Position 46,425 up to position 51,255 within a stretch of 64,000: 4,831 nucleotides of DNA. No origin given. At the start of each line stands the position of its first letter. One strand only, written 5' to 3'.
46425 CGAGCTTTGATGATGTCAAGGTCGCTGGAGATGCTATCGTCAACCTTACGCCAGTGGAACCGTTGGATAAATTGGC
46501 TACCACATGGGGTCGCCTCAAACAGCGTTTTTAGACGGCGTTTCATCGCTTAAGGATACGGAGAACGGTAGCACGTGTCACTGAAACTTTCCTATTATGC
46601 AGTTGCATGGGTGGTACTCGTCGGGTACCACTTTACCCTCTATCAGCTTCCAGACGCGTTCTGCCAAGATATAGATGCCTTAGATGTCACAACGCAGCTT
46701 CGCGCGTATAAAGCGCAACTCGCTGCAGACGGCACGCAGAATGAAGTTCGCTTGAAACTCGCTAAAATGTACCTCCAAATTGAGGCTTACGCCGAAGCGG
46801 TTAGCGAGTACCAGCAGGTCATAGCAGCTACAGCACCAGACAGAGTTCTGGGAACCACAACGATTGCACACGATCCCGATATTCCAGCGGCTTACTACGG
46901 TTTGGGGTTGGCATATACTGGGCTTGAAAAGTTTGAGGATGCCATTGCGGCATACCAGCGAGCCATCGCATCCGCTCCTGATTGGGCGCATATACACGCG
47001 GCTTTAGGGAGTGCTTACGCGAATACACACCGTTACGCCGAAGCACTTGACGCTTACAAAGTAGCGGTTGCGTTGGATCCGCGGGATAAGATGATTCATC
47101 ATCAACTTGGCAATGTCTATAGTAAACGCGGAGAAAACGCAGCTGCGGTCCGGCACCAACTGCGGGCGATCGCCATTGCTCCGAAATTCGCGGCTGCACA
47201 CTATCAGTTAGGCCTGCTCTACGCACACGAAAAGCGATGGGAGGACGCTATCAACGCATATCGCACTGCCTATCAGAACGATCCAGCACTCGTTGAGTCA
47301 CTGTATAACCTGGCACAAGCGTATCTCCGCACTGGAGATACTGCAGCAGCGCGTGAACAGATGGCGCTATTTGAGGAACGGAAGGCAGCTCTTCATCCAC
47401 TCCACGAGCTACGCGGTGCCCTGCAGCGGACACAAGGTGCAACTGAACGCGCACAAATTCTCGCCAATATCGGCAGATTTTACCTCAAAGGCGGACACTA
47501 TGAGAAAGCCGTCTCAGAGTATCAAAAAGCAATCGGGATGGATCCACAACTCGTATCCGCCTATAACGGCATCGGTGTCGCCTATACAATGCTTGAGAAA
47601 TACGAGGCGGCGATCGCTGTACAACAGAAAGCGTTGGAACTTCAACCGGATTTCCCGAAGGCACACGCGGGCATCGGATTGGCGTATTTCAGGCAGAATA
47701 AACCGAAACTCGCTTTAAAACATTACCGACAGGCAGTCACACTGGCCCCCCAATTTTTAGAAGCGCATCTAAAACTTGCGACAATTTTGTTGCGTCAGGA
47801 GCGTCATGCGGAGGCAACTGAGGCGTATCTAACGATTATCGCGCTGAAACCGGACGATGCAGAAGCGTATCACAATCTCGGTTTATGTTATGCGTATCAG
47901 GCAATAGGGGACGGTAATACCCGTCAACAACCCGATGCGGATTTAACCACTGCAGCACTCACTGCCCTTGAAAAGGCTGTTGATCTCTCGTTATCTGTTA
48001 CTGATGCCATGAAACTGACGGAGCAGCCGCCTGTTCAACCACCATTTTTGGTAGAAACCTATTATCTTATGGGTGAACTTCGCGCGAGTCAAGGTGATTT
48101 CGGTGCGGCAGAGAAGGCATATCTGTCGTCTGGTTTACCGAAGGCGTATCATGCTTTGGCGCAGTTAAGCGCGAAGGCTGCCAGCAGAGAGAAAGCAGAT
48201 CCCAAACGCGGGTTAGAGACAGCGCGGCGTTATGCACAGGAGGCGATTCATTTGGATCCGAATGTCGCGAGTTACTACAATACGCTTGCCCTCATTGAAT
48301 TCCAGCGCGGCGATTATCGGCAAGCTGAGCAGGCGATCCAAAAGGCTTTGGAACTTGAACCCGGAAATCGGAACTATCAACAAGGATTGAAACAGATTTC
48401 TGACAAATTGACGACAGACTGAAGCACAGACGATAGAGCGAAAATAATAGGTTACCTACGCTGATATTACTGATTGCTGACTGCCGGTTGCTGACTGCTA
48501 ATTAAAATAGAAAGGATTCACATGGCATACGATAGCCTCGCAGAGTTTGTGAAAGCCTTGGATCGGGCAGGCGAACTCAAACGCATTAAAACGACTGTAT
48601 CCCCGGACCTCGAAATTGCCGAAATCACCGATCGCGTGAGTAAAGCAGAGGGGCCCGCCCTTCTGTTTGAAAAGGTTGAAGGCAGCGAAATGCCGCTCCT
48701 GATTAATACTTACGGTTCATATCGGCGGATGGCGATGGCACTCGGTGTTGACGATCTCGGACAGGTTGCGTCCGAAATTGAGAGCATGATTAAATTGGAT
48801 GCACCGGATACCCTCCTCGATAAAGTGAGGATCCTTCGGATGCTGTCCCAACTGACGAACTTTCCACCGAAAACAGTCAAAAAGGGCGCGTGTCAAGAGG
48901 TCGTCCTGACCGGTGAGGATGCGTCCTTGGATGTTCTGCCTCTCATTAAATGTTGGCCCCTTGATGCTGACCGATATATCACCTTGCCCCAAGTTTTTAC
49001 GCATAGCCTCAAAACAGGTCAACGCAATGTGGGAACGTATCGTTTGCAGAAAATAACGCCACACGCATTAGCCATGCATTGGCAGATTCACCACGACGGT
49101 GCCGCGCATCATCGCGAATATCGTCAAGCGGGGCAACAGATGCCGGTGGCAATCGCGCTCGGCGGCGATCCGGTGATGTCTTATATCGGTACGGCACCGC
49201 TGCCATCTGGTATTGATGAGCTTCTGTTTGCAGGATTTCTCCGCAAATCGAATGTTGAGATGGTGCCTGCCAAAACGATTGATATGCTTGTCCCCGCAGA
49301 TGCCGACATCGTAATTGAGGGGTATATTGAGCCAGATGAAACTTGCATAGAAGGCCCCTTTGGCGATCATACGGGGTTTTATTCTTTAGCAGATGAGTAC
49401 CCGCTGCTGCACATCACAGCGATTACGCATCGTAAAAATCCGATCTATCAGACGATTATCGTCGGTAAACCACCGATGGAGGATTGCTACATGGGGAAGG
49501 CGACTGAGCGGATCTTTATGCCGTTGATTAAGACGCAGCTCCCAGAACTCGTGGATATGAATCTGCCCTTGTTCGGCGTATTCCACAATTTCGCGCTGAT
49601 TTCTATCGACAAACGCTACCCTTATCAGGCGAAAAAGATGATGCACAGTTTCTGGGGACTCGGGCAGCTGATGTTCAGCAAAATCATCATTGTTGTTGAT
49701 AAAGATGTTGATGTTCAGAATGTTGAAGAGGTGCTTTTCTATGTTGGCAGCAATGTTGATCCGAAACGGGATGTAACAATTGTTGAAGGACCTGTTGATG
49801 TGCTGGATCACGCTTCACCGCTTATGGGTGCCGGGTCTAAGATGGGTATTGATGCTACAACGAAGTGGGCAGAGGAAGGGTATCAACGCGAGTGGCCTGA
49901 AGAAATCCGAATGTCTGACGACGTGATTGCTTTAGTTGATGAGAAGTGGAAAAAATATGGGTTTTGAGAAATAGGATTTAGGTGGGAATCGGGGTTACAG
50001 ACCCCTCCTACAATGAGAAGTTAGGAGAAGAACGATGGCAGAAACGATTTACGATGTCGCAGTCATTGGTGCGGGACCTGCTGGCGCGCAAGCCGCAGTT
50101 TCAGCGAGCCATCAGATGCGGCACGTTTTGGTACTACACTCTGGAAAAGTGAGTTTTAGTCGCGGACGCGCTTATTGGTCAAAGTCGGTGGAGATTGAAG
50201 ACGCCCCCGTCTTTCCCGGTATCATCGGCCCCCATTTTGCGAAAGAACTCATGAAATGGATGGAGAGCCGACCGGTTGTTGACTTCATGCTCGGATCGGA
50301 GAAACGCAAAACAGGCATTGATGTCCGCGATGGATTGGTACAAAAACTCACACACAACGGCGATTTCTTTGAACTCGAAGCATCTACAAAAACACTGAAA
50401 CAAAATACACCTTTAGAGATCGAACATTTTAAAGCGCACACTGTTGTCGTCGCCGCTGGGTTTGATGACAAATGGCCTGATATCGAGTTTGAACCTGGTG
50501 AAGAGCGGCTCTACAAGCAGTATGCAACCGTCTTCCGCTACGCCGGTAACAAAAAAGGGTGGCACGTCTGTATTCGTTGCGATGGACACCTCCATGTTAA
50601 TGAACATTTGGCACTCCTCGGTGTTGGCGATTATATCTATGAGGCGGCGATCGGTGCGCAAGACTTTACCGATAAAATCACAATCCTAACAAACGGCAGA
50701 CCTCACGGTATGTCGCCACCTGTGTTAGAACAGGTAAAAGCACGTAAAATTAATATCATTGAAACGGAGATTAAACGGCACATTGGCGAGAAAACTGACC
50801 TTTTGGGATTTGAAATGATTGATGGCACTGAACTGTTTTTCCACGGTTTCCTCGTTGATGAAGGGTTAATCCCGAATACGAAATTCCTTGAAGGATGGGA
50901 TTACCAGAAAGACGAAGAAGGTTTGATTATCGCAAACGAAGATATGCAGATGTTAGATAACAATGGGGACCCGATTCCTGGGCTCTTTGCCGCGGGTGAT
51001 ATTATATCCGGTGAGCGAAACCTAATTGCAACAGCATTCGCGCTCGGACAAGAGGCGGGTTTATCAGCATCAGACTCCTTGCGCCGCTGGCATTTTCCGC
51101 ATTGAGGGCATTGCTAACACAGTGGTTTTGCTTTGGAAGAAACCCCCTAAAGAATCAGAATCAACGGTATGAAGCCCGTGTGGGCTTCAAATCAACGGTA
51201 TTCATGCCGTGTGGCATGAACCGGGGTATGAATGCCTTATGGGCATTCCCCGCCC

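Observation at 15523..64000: Nine signal-peptide proteins of different folds end in the same tail KL[AT][TV]TW[GA]xLK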

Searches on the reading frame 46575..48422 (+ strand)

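Call 7: search_protein_families(library=pfam, proteins=[window:46575-48422:+], max_evalue=0.001)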
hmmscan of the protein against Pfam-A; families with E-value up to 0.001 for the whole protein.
window:46575-48422:+ (615 aa): 28 families (the best 25 are shown)
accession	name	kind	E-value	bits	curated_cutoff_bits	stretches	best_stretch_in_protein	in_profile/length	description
PF00515.34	TPR_1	-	2e-58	192.4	27.8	5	105-136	2-33/34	Tetratricopeptide repeat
PF07719.23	TPR_2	-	5.5e-58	188.8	27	6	565-598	1-34/34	Tetratricopeptide repeat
PF13414.12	TPR_11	-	5.8e-53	176.8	26.8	8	340-374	7-41/42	TPR repeat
PF13181.12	TPR_8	-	6.1e-50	163.6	25.7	4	293-325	1-33/34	Tetratricopeptide repeat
PF13431.12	TPR_17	-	2.3e-45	149.5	24.4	2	228-261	1-34/34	Tetratricopeptide repeat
PF13432.12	TPR_16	-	2.7e-40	136.8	32.7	8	367-429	3-65/65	Tetratricopeptide repeat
PF13424.12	TPR_12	-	1.1e-35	122.1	30.1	4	328-392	4-76/77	Tetratricopeptide repeat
PF14559.12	TPR_19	-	4e-32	110.8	25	4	372-435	2-64/68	Tetratricopeptide repeat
PF13428.12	TPR_14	-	4.6e-28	95.3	23.5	1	362-403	2-43/44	Tetratricopeptide repeat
PF13176.12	TPR_7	-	5.5e-27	92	27.9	0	296-325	2-33/36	Tetratricopeptide repeat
PF13371.12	TPR_9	-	5e-22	78.1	35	1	547-598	11-62/73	Tetratricopeptide repeat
PF13374.12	TPR_10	-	6.6e-16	58.2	27.5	0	564-594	1-31/42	Tetratricopeptide repeat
PF13174.12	TPR_6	-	5.1e-15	55.4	26.3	0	106-136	2-32/33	Tetratricopeptide repeat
PF23914.1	TPR_CcmH_CycH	-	1.5e-14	54.6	42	0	498-597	55-153/158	Cytochrome c-type biogenesis protein H TPR domain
PF24575.1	TPR_Slam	-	1.4e-11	45.2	35.2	0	208-262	49-103/104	Surface lipoprotein assembly modifier, N-terminal TPR repeats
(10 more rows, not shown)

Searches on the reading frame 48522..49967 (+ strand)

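Call 7: search_protein_families(library=pfam, proteins=[window:48522-49967:+], max_evalue=0.001)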
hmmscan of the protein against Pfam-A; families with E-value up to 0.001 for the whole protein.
window:48522-49967:+ (481 aa): 3 families
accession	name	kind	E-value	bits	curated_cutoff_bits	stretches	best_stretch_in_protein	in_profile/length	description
PF01977.22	UbiD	-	3.4e-79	265.2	23.3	1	118-317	2-206/206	3-octaprenyl-4-hydroxybenzoate carboxy-lyase Rift-related domain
PF20696.2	UbiD_C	-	3.9e-43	146.9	24.2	1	322-445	1-127/127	3-octaprenyl-4-hydroxybenzoate carboxy-lyase C-terminal domain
PF20695.2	UbiD_N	-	2.2e-26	92.2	24.3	1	11-79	2-68/78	3-octaprenyl-4-hydroxybenzoate carboxy-lyase N-terminal domain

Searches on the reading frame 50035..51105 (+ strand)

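Call 7: search_protein_families(library=pfam, proteins=[window:50035-51105:+], max_evalue=0.001)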
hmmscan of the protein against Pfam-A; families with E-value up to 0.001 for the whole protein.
window:50035-51105:+ (356 aa): 4 families
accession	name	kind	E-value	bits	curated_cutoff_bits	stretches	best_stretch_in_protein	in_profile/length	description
PF07992.20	Pyr_redox_2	-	4.7e-18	66.1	26.1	1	6-335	1-288/291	Pyridine nucleotide-disulphide oxidoreductase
PF00890.30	FAD_binding_2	-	9.4e-09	35.4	20.4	0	7-39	1-33/414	FAD binding domain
PF03486.20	HI0933_like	-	6.1e-05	23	50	1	7-38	2-33/244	HI0933-like protein Rossmann domain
PF13738.12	Pyr_redox_3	-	6.4e-05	22.8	30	0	10-40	2-33/305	Pyridine nucleotide-disulphide oxidoreductase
